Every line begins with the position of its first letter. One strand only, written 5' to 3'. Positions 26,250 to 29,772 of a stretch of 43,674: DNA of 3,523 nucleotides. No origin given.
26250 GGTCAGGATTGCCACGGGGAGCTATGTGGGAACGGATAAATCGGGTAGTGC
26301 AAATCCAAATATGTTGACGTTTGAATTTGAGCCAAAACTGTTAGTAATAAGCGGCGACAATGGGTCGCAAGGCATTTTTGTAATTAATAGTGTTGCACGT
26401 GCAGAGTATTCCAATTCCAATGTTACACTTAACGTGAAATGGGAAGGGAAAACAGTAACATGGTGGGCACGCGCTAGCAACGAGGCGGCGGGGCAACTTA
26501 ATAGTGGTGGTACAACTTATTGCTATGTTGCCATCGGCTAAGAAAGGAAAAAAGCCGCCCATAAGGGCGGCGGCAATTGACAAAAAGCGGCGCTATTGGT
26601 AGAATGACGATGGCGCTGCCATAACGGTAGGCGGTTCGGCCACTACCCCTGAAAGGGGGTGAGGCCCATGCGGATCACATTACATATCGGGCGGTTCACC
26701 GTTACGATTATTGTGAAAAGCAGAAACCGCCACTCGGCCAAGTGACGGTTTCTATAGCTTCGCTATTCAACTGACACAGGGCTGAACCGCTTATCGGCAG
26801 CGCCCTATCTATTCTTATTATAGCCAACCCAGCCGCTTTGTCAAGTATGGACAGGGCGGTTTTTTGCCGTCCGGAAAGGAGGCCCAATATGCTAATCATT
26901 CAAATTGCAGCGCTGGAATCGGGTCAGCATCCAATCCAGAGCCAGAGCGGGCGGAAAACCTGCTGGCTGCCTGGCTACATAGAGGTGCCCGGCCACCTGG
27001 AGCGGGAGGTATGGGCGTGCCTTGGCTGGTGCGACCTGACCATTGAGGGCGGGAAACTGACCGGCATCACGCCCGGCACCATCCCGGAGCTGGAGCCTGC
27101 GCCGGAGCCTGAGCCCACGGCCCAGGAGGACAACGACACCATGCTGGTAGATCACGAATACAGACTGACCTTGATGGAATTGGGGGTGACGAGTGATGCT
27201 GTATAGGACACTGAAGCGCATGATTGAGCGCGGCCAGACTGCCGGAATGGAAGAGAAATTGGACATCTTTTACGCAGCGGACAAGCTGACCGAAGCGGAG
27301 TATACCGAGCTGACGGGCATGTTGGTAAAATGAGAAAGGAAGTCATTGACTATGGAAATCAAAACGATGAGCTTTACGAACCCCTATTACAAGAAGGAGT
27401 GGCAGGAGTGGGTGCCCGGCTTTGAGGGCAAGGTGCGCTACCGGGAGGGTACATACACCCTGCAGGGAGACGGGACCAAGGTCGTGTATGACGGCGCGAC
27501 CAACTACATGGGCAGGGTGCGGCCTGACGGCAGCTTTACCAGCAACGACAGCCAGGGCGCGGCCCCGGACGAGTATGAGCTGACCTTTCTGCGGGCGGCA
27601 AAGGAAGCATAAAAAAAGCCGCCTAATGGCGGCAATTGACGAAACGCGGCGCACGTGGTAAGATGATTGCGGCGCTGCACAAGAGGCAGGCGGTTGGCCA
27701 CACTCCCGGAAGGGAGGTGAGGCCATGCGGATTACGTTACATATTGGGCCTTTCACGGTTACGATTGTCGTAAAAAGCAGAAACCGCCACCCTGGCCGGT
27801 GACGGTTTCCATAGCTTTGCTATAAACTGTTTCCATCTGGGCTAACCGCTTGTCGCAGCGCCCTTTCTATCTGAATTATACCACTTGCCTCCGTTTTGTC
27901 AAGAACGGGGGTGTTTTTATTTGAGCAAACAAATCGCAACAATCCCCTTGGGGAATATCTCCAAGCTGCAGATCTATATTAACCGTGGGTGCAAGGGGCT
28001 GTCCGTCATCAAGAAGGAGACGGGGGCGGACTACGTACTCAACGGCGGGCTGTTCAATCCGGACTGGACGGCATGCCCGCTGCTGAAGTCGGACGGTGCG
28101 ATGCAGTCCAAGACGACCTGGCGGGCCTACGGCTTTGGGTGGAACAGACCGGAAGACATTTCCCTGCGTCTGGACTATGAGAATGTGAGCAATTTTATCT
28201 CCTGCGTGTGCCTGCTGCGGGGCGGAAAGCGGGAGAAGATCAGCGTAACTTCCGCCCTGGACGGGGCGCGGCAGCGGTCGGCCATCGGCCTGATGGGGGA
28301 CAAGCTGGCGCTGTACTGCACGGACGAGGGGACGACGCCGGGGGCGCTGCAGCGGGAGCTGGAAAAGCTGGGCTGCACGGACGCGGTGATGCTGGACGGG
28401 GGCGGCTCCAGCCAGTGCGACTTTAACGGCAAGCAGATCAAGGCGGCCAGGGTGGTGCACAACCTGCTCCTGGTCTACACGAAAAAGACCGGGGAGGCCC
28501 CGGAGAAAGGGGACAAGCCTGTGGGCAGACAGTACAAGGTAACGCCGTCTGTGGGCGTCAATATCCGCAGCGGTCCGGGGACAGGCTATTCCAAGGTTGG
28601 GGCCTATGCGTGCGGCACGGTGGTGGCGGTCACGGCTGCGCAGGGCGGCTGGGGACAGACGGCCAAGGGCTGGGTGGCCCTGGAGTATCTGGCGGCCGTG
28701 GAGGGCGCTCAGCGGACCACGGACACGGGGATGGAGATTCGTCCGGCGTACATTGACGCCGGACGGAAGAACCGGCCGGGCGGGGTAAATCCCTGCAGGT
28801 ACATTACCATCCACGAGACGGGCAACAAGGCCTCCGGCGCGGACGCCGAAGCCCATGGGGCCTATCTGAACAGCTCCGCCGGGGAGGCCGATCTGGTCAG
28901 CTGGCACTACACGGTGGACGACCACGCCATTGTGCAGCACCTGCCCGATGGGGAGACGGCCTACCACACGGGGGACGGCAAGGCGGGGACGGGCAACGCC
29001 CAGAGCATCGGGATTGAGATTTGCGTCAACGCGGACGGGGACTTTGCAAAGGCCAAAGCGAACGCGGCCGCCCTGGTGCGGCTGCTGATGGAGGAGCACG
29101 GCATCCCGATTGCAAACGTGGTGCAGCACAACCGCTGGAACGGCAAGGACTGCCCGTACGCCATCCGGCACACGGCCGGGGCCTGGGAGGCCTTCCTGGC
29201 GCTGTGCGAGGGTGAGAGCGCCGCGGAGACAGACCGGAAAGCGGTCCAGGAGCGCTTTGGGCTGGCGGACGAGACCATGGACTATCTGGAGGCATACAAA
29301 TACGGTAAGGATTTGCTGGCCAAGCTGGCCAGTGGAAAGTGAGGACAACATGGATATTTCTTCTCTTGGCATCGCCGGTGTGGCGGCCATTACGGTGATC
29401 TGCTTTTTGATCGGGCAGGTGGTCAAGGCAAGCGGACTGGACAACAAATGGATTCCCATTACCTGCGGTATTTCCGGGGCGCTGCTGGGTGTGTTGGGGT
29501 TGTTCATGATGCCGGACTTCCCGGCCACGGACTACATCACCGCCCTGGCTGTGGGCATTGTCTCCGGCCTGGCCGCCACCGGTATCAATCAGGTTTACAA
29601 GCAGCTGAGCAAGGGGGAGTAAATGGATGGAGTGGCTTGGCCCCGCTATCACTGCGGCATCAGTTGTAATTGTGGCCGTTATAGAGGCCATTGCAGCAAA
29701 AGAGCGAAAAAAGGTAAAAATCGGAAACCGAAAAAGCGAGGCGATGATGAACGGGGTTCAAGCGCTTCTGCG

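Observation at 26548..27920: Two paralogous ~0.3-kb non-coding cassettes bracket the three genes before the endolysin, with compensatory changes in RNA helices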

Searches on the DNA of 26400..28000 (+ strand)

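Call 5: search_rna_families(source=window, start=26400, end=28000, threshold=evalue, max_evalue=10, show_alignments=3)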
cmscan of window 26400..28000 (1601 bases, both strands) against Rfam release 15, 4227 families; matches with E-value up to 10: 13.
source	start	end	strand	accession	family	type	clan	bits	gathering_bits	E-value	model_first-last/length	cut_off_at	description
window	26722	26752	-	RF00851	mir-230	Gene; miRNA;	-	18.1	72.7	1.3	1-82/82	no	mir-230 microRNA precursor family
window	26795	26879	+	RF03006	M23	Gene; sRNA;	-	17.6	41.2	3.3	1-53/53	no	M23 RNA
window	26547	26636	+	RF02628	Hrs1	Gene; sRNA;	-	17.1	56.4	3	1-74/74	no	Hfq-regulated sRNA 1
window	26539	26575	-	RF00519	suhB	Gene; sRNA;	CL00108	16.7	41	2.1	1-77/77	no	Makes More Granules Regulator RNA (mmgR)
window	27702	27731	+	RF02440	SpF59_sRNA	Gene; sRNA;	-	16.6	37.2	5.6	6-35/54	no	Streptococcus sRNA SpF59 (ldcC RNA)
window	27687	27741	+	RF02803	PyrR205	Gene; snRNA; snoRNA; HACA-box;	-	16.3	35.6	2.1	1-61/61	no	Pyrobaculum sRNA 205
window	26535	26643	+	RF01420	snoR113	Gene; snRNA; snoRNA; CD-box;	-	16.3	47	3.2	1-103/103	no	Small nucleolar RNA snoR113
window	27611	27668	+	RF02628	Hrs1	Gene; sRNA;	-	16.2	56.4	4.8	1-74/74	no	Hfq-regulated sRNA 1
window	27575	27621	-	RF02507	Atu_Ti3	Gene; sRNA;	-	15.9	50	4.9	1-89/89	no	Rhizobiales sRNA Atu_Ti3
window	26548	26628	-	RF02631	Hrs13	Gene; sRNA;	-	15.8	52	0.91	1-82/82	no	Hfq-regulated sRNA 13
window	26638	26666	+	RF02803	PyrR205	Gene; snRNA; snoRNA; HACA-box;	-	14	35.6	8.4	9-41/61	no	Pyrobaculum sRNA 205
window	26554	26571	-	RF00126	ryfA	Gene; sRNA;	-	12.4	80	2.6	272-289/296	no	ryfA RNA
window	26705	26807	+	RF01497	ALIL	Cis-reg;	-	11.3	50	5.6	1-117/117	no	ALIL pseudoknot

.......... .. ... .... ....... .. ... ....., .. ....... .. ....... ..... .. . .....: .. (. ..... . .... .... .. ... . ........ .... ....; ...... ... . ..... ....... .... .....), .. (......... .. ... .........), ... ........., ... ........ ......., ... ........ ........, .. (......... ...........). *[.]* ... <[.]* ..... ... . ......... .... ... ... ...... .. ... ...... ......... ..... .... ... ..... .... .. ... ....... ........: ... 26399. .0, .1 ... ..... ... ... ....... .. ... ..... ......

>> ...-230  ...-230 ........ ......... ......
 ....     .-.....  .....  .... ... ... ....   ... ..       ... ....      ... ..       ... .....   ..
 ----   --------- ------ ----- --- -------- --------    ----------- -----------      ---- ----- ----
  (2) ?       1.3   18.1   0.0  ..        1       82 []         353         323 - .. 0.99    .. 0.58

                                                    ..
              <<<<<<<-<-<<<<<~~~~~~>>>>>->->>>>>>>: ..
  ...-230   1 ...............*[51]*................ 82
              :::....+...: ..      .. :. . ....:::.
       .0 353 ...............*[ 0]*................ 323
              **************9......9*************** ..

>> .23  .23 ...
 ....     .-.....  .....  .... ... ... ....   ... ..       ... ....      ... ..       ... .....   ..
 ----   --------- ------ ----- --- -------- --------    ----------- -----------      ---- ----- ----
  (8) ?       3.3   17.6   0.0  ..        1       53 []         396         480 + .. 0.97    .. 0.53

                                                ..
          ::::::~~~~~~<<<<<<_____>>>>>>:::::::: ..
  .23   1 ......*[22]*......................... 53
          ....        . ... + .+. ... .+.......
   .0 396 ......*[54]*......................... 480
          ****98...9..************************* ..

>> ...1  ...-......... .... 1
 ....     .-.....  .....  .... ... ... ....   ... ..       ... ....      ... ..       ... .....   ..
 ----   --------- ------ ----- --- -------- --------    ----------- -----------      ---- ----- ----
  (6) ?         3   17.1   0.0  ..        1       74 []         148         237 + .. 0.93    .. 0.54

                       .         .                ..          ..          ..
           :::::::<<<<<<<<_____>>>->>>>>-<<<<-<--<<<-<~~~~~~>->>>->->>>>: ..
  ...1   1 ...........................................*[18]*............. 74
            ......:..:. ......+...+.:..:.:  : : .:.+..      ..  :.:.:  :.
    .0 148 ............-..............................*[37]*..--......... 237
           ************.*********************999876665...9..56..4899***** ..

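Call 9: search_dna_similar(query=window:26540-26880:+, collection=phages, mode=distant, max_rows=40)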
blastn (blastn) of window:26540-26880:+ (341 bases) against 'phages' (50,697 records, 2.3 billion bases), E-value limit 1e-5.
No match.

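Call 52: search_dna_similar(query=window:26612-26850:+, collection=plasmids, mode=distant, max_rows=15)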
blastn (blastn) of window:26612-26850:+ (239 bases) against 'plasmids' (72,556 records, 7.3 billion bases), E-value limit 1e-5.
Records with a match: 1; places in all: 5; records where one place covers at least 80% of the query: 1.
Best place of each record, by identity: 60-80% 1.
By first word of the organism name: Vescimonas 1.
By predicted mobility (MOB-suite, as given by PLSDB): non-mobilizable 1.
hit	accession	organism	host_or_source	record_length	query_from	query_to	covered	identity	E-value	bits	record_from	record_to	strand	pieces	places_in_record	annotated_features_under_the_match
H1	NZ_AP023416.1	Vescimonas fastidiosa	Homo sapiens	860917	1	239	100%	75.7%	3e-37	162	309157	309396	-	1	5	none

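Call 54: get_annotated_region(hit=H1, flank=3000)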
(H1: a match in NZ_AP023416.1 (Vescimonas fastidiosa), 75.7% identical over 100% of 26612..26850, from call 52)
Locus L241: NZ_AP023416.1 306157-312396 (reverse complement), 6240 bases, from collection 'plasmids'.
description: Vescimonas fastidiosa strain MM35 plasmid pMM35_01
organism: Vescimonas fastidiosa (NCBI taxid 2714353)
taxonomy: Bacteria; Bacillota; Clostridia; Eubacteriales; Oscillospiraceae; Vescimonas; Vescimonas fastidiosa
host: -; source: Homo sapiens; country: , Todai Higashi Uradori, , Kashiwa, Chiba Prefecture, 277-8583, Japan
typing (MOB-suite, as given by PLSDB): non-mobilizable
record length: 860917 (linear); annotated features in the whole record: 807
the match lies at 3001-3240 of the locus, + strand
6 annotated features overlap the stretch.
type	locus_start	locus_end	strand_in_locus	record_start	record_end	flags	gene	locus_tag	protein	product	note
CDS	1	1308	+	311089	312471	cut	-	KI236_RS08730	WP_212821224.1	MATE family efflux transporter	-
CDS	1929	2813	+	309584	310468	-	-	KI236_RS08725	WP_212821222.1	LysR family transcriptional regulator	GO:0006355 - regulation of DNA-templated transcription [Evidence IEA]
CDS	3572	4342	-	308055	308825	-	nadE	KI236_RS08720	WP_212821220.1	NAD(+) synthase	GO:0009435 - NAD biosynthetic process [Evidence IEA]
CDS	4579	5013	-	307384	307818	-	rnhA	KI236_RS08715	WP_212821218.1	ribonuclease HI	-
CDS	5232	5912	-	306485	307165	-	tsaA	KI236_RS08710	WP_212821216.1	tRNA (N6-threonylcarbamoyladenosine(37)-N6)-methyltransferase TrmO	GO:0006400 - tRNA modification [Evidence IEA]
CDS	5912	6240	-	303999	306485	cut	gyrA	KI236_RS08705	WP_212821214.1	DNA gyrase subunit A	GO:0006259 - DNA metabolic process [Evidence IEA]; GO:0006265 - DNA topological change [Evidence IEA]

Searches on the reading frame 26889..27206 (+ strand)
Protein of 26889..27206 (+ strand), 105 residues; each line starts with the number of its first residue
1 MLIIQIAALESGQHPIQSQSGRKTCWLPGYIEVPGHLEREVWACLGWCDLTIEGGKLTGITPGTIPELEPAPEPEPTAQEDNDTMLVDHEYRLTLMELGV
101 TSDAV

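Call 6: search_protein_families(library=ncbifam, proteins=[window:26889-27206:+], max_evalue=10)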
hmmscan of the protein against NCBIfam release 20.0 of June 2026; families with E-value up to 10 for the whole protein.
window:26889-27206:+ (105 aa): 0 families

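Call 7: search_protein_families(library=pfam, proteins=[window:26889-27206:+], max_evalue=10)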
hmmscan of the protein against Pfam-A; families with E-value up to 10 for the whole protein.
window:26889-27206:+ (105 aa): 0 families

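Call 29: search_protein_families(library=phrogs, proteins=[window:26889-27206:+], max_evalue=0.001)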
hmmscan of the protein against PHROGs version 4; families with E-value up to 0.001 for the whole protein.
window:26889-27206:+ (105 aa): 3 families
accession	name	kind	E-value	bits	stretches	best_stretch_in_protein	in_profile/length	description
phrog_22773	-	unknown function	1.4e-36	126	1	1-100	1-100/106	-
phrog_29248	-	unknown function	0.00054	21.3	1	77-101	37-61/72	-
phrog_11158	-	unknown function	0.00062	21.1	0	66-83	18-35/38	-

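Call 56: search_protein_families(library=padloc, proteins=[window:26889-27206:+], max_evalue=10)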
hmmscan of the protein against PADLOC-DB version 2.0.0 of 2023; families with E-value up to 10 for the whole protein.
window:26889-27206:+ (105 aa): 0 families

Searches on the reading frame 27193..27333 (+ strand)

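Call 6: search_protein_families(library=ncbifam, proteins=[window:27193-27333:+], max_evalue=10)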
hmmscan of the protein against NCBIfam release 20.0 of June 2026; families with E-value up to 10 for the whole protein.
window:27193-27333:+ (46 aa): 1 family
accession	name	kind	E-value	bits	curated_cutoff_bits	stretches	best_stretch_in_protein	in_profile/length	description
NF008191.0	PRK10945.1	subfamily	0.058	13.6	90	1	5-37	22-54/72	hemolysin expression modulator Hha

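Call 7: search_protein_families(library=pfam, proteins=[window:27193-27333:+], max_evalue=10)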
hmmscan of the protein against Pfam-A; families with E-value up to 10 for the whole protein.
window:27193-27333:+ (46 aa): 1 family
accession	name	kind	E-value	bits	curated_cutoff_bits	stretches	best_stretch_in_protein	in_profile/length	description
PF09693.15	Phage_XkdX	-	0.1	13.1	23.5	1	30-42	25-37/40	Phage uncharacterised protein (Phage_XkdX)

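Call 29: search_protein_families(library=phrogs, proteins=[window:27193-27333:+], max_evalue=0.001)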
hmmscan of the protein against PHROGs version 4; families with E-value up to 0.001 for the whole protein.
window:27193-27333:+ (46 aa): 1 family
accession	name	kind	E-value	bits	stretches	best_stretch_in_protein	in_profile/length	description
phrog_2310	-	unknown function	5.4e-16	59.3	1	1-45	1-48/72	-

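Call 56: search_protein_families(library=padloc, proteins=[window:27193-27333:+], max_evalue=10)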
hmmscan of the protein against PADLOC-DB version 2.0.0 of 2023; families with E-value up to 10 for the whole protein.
window:27193-27333:+ (46 aa): 0 families

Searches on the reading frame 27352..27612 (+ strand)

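Call 6: search_protein_families(library=ncbifam, proteins=[window:27352-27612:+], max_evalue=10)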
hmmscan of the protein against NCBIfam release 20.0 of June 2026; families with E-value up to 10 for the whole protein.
window:27352-27612:+ (86 aa): 2 families
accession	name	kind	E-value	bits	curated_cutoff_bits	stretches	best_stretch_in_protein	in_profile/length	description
TIGR04225.1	CshA_fibril_rpt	repeat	0.016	16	60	1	5-59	38-84/104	fibrillar adhesin CshA-type repeat protein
TIGR02598.1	TIGR02598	subfamily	0.11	12.7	51.4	1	10-75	50-113/151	Verru_Chthon cassette protein B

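Call 7: search_protein_families(library=pfam, proteins=[window:27352-27612:+], max_evalue=10)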
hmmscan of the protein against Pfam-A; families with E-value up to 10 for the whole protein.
window:27352-27612:+ (86 aa): 0 families

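Call 29: search_protein_families(library=phrogs, proteins=[window:27352-27612:+], max_evalue=0.001)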
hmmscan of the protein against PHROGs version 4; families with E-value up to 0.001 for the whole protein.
window:27352-27612:+ (86 aa): 0 families

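Call 56: search_protein_families(library=padloc, proteins=[window:27352-27612:+], max_evalue=10)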
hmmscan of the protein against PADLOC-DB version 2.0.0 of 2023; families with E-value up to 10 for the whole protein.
window:27352-27612:+ (86 aa): 0 families

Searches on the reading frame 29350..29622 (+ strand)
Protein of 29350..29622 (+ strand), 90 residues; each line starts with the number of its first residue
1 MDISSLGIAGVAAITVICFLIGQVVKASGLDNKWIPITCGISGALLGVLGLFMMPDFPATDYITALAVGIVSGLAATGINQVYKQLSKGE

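Call 29: search_protein_families(library=phrogs, proteins=[window:29350-29622:+], max_evalue=0.001)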
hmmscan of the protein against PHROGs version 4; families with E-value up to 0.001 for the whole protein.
window:29350-29622:+ (90 aa): 2 families
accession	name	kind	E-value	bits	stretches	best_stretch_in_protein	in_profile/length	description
phrog_1129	-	lysis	2e-20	73.6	1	1-89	1-83/86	holin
phrog_1299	-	lysis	5.1e-11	43.2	1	12-88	11-85/100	holin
